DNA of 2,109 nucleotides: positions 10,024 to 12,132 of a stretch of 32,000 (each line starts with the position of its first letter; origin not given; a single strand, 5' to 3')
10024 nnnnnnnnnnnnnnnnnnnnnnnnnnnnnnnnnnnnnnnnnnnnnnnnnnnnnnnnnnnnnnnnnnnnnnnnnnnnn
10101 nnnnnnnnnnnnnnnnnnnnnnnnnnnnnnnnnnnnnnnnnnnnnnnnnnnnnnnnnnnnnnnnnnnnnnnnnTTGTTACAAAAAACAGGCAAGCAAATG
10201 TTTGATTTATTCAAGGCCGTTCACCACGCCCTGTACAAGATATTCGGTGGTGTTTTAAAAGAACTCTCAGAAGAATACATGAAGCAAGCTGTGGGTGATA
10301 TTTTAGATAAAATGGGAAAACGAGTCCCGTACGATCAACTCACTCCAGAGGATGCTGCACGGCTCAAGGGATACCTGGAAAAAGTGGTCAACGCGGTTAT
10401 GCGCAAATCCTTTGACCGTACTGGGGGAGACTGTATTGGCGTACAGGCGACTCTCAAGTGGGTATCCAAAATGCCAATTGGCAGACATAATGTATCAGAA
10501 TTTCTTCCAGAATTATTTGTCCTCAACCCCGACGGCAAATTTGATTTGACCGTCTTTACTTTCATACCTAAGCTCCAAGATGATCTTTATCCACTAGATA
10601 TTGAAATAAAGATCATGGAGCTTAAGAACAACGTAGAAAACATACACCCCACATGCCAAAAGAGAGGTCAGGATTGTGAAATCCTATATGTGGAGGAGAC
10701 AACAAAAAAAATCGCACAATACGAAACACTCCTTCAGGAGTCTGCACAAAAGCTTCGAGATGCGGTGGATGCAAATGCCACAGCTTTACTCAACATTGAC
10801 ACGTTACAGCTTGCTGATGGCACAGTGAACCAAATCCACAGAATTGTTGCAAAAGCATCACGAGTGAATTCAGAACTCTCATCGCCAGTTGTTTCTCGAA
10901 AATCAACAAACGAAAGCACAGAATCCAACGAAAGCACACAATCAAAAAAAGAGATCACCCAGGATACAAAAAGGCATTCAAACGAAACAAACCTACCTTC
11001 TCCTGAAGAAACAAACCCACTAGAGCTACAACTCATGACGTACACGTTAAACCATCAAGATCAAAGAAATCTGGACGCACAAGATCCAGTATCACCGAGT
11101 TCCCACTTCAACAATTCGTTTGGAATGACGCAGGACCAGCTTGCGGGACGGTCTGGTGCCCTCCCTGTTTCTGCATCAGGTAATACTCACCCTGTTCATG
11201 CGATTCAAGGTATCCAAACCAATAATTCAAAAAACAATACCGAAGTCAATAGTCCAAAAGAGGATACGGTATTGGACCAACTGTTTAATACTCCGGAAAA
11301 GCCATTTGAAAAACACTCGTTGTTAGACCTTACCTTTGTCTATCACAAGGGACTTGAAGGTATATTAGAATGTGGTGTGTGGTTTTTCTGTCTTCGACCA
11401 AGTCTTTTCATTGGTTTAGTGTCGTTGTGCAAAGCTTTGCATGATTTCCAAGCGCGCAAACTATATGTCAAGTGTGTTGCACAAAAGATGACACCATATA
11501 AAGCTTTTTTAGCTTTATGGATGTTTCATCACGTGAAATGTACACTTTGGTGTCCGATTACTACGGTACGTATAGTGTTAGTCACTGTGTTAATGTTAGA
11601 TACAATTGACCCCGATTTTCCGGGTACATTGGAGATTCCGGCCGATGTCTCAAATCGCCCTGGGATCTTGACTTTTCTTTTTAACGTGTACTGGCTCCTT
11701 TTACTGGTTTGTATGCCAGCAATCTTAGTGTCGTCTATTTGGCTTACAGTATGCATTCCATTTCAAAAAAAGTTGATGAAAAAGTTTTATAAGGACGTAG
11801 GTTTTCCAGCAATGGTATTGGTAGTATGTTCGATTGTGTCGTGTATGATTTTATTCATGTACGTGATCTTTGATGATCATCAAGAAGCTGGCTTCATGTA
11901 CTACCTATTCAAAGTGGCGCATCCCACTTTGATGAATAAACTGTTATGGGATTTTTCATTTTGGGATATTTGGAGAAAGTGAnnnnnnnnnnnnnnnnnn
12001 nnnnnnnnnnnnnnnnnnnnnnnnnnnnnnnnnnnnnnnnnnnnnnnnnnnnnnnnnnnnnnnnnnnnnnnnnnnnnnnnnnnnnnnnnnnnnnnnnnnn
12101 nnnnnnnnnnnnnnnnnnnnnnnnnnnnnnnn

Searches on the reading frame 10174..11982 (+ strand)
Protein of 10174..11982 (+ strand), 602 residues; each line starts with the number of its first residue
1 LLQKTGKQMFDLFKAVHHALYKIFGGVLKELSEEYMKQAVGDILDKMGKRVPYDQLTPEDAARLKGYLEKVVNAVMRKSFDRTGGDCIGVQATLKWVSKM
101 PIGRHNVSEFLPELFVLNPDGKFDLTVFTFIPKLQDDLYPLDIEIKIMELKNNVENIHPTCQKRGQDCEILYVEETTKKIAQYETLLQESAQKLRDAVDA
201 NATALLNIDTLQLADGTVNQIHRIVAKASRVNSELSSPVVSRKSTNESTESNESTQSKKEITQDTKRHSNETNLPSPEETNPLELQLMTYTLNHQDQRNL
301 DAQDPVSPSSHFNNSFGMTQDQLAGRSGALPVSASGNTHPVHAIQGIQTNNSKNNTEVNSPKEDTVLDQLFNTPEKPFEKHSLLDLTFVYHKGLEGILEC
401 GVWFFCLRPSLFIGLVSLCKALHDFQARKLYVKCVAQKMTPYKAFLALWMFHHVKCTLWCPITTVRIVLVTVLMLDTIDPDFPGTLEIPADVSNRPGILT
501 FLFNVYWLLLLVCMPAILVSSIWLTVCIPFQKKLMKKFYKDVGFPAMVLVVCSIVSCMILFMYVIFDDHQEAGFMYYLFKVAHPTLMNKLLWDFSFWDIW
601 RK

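Call 14: search_protein_families(library=pfam, proteins=[window:10174-11982:+])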
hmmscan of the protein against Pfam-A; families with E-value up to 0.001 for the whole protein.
window:10174-11982:+ (602 aa): 0 families

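Call 49: search_protein_families(library=pfam, proteins=[window:10174-11982:+], max_evalue=1)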
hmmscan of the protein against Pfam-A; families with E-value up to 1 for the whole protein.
window:10174-11982:+ (602 aa): 0 families

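Call 50: search_solved_structures(query=window:10174-11982:+, max_evalue=1)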
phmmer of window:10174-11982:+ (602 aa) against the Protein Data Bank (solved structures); distinct sequences matched with E-value up to 1: 0.
